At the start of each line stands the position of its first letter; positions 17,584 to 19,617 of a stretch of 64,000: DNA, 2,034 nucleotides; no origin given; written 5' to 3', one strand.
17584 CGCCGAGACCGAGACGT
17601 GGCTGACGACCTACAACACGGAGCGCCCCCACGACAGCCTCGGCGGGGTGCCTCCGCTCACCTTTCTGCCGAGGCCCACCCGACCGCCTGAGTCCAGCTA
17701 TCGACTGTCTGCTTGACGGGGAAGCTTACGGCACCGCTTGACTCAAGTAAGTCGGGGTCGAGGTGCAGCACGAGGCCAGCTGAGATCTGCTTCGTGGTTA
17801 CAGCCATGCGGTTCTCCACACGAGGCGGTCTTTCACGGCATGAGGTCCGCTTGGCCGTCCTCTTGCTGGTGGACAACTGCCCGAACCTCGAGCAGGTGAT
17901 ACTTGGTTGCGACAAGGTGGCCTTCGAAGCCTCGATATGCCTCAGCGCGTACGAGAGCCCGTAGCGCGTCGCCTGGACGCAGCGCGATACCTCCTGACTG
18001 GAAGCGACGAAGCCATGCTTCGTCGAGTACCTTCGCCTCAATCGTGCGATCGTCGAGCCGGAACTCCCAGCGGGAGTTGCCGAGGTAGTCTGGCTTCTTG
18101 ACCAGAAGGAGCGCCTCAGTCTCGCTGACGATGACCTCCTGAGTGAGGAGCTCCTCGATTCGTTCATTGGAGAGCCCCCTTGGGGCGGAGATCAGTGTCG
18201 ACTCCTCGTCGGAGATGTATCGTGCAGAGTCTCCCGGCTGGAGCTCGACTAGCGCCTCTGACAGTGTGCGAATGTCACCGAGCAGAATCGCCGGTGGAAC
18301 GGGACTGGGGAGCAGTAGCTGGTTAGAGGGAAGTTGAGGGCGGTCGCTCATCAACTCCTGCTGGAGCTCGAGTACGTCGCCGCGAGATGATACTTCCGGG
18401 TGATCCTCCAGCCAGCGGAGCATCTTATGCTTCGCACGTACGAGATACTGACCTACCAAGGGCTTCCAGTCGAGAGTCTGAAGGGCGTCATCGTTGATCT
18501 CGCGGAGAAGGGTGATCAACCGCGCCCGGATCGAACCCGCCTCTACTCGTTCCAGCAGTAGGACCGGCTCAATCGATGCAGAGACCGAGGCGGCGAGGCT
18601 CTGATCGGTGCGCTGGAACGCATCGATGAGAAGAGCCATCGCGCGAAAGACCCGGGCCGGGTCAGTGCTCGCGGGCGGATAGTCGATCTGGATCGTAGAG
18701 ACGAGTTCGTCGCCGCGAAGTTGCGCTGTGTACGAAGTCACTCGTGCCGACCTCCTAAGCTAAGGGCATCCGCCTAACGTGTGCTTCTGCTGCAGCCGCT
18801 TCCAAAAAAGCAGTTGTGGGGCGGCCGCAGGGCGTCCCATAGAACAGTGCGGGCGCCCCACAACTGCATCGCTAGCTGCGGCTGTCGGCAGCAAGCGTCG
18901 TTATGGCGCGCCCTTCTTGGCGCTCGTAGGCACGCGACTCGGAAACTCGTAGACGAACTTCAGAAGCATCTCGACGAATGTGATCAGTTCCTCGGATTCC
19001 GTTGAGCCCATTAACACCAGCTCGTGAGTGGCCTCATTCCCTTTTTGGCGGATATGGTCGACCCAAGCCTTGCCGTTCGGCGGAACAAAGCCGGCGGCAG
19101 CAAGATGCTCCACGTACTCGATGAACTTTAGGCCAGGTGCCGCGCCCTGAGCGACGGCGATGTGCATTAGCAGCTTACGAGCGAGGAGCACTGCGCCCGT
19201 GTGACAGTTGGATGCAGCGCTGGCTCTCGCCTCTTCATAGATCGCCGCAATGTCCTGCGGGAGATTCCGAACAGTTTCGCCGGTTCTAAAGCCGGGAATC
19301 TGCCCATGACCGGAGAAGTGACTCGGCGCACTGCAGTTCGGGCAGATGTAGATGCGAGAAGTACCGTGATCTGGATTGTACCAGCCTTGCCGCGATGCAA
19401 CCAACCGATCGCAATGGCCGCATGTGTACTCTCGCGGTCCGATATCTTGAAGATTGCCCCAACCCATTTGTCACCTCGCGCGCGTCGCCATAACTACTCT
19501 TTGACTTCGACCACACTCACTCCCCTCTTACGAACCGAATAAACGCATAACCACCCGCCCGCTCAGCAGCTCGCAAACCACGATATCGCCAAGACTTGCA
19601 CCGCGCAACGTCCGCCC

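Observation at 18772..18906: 135-bp attC-like imperfect palindrome between the two orphan genes, with the upstream stop codon inside its R''-like box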

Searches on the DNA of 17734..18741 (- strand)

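Call 62: search_with_rna_model(model_id=R2, sources=[L107, L108, L110], filters=off, max_evalue=0.1)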
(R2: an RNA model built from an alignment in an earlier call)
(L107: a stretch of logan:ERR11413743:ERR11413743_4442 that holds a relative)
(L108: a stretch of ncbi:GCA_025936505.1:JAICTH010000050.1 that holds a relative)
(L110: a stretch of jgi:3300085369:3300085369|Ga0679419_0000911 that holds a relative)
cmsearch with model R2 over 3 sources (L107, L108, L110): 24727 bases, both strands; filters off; matches with E-value up to 0.1: 19.
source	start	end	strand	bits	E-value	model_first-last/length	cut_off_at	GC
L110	1197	1292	+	53.7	7.3e-12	1-61/61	no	0.67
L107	1209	1268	+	45.1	1.2e-09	1-61/61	no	0.7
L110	608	706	+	43.4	3.1e-09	1-61/61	no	0.62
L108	4750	4850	+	40.4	1.9e-08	1-61/61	no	0.5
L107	6304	6362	+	37.6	9.7e-08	1-61/61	no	0.68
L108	5329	5428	+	37.2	1.3e-07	1-61/61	no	0.6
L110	2194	2293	+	36.6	1.9e-07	1-61/61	no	0.55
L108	3055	3153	+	35.7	3e-07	1-61/61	no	0.54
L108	3694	3791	+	31.9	3e-06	1-61/61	no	0.56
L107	7969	8064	+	27.5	3.9e-05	1-61/61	no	0.62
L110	5805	5899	+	24.6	0.00022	1-61/61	no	0.64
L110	6466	6562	+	24.2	0.00028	1-61/61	no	0.6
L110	3251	3353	+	21.3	0.0016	1-61/61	no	0.62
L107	1803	1927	+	21.2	0.0017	1-61/61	no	0.67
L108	4750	4850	-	19.2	0.0054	1-61/61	no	0.5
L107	6304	6362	-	18.3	0.0095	1-61/61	no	0.68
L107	2473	2579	+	18.1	0.011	15-44/61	no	0.64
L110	608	706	-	16.6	0.025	1-61/61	no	0.62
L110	6966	7064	+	15.6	0.047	1-61/61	no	0.55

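Call 64: search_with_rna_model(model_id=R2, source=window, start=17734, end=17860, max_evalue=10, show_alignments=2)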
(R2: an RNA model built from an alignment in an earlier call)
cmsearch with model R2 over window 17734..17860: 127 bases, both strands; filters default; matches with E-value up to 10: 0.
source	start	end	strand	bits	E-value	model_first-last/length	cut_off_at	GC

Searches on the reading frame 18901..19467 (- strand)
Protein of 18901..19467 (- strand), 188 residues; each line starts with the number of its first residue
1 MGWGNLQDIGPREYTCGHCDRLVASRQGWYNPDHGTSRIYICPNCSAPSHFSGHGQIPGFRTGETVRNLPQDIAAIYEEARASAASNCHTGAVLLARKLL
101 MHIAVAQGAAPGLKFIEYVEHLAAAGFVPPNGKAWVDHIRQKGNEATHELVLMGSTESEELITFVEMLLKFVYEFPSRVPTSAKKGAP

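Call 12: search_protein_families(library=pfam, proteins=[window:18901-19467:-], max_evalue=0.01)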
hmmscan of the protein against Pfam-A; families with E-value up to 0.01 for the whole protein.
window:18901-19467:- (188 aa): 1 family
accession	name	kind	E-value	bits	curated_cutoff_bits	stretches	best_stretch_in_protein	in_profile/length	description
PF13643.11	DUF4145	-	2.4e-08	34.4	23.1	1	81-166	4-85/88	Domain of unknown function (DUF4145)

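Call 13: search_protein_families(library=padloc, proteins=[window:18901-19467:-], max_evalue=0.01)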
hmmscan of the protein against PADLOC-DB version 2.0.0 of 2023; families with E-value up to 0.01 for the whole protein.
window:18901-19467:- (188 aa): 1 family
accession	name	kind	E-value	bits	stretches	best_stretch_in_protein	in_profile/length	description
PDLC04109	PD-T7-4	-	3.6e-06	24.6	1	12-153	12-159/211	-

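Call 14: find_encoding_contigs(protein=window:18904-19467:-, flank=10000, max_places=10)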
Protein window:18904-19467:- (188 aa): 4 contigs read that carry it; 3 places shown.
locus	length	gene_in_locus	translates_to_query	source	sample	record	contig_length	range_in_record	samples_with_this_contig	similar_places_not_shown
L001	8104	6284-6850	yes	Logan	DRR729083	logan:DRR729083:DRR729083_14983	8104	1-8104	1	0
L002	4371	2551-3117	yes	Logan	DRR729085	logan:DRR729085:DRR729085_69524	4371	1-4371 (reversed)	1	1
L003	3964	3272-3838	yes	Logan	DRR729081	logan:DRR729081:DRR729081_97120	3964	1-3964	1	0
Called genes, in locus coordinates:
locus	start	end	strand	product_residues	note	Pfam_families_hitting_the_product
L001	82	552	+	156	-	-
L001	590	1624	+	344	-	PF01544:CorA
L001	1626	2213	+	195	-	PF01965:DJ-1_PfpI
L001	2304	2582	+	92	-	PF04023:FeoA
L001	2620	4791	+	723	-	PF00009:GTP_EFTU (faint), PF02421:FeoB_N, PF01926:MMR_HSR1, PF07670:Gate, PF07664:FeoB_C, PF07670:Gate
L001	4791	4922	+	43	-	PF12669:FeoB_associated (weak)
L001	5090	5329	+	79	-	-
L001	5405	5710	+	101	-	PF01850:PIN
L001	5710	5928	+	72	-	PF00589:Phage_integrase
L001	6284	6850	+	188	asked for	PF13643:DUF4145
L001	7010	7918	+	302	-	-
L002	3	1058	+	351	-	?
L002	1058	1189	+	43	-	PF12669:FeoB_associated (weak)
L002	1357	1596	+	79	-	-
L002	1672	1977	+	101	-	PF01850:PIN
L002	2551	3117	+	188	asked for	PF13643:DUF4145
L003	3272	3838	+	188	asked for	PF13643:DUF4145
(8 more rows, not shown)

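Call 19: search_protein_families(library=ncbifam, proteins=[window:18901-19467:-], max_evalue=0.01)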
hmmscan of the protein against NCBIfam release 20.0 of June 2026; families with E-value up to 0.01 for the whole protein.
window:18901-19467:- (188 aa): 0 families

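Call 55: find_related_loci(query=window:18904-19467:-, collection=metagenome_contigs, flank=3000)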
Query window:18904-19467:- (188 aa) in metagenome_contigs; peptide patterns used: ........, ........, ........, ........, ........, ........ (x = any residue, [..] = any of these).
110 stretches matched a pattern; 20 encode a relative of the query (tblastn E <= 1e-3); 20 distinct loci.
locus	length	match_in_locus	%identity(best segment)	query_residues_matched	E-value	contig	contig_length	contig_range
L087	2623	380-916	58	1-180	4e-72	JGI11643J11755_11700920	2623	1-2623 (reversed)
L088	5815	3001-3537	57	1-180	2e-69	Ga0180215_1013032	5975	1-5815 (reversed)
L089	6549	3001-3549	55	1-182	7e-69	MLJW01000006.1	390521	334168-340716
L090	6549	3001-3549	55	1-180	9e-66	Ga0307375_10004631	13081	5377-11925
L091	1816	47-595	54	1-180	1e-67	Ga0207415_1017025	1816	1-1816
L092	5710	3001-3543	55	1-181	8e-65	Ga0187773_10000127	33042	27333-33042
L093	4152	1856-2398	52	1-181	2e-64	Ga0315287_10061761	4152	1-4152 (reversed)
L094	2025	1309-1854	51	2-184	2e-65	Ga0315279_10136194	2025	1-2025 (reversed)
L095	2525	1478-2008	54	2-179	4e-64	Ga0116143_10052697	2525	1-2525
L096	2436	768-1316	53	1-181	4e-64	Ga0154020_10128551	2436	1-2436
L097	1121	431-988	53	3-181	2e-67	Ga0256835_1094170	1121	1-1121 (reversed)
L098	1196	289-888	51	3-180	8e-67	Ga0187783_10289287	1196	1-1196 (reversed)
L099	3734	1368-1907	52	1-179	2e-62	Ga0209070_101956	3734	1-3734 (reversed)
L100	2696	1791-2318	52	3-179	6e-62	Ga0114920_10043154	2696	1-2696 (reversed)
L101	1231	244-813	49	3-185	4e-64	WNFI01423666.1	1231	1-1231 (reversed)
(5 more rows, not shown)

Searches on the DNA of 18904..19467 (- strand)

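Call 56: search_with_rna_model(model_id=R2, sources=[L087, L088, L089, L090, L091, L092, L093, L094, L095, L096, L097, L098, L099, L100, L101, L102, L103, L104, L105, L106], filters=off, max_evalue=1)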
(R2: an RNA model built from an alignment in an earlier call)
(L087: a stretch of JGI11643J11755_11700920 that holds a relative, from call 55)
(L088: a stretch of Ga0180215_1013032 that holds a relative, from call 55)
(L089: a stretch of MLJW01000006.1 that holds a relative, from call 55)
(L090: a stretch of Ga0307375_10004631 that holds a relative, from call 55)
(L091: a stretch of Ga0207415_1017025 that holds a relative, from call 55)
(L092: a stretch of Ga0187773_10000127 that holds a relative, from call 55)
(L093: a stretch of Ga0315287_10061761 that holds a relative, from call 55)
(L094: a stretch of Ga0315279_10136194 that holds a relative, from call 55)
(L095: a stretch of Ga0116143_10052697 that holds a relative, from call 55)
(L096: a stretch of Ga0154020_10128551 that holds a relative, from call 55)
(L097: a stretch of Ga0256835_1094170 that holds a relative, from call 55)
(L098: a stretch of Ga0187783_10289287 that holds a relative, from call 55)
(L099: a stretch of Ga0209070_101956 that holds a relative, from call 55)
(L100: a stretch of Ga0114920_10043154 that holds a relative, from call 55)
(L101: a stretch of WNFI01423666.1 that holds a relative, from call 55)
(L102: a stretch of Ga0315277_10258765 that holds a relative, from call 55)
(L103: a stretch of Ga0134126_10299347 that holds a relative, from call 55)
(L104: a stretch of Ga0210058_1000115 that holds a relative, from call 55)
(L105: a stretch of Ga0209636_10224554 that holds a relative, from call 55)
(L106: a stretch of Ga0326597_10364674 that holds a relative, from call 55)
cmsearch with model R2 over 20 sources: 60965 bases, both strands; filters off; matches with E-value up to 1: 16.
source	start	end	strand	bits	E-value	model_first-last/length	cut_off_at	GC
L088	2354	2413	+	47.8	5.7e-10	1-61/61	no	0.7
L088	991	1051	+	44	5.6e-09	1-61/61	no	0.61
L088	4912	4999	+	38.7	1.3e-07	1-61/61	no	0.61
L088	3552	3612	+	38.7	1.3e-07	1-61/61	no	0.57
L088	5637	5700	+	38.1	1.8e-07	1-61/61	no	0.61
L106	1302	1373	+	36.5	4.7e-07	1-61/61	no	0.67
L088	1801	1872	+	34.5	1.6e-06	1-61/61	no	0.65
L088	4316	4387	+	32.4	5.3e-06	1-61/61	no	0.65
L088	1449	1520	+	29.2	3.5e-05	1-61/61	no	0.72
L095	2019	2073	+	25.5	0.00031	1-61/61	no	0.49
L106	529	609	+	22.7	0.0017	1-61/61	no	0.64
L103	1501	1598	+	21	0.0046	1-61/61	no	0.56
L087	931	991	+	19.6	0.011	1-61/61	no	0.69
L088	2927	2986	+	15.3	0.14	1-61/61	no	0.67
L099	2695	2774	+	13.7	0.36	1-61/61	no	0.49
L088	991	1051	-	13.4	0.42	1-61/61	no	0.61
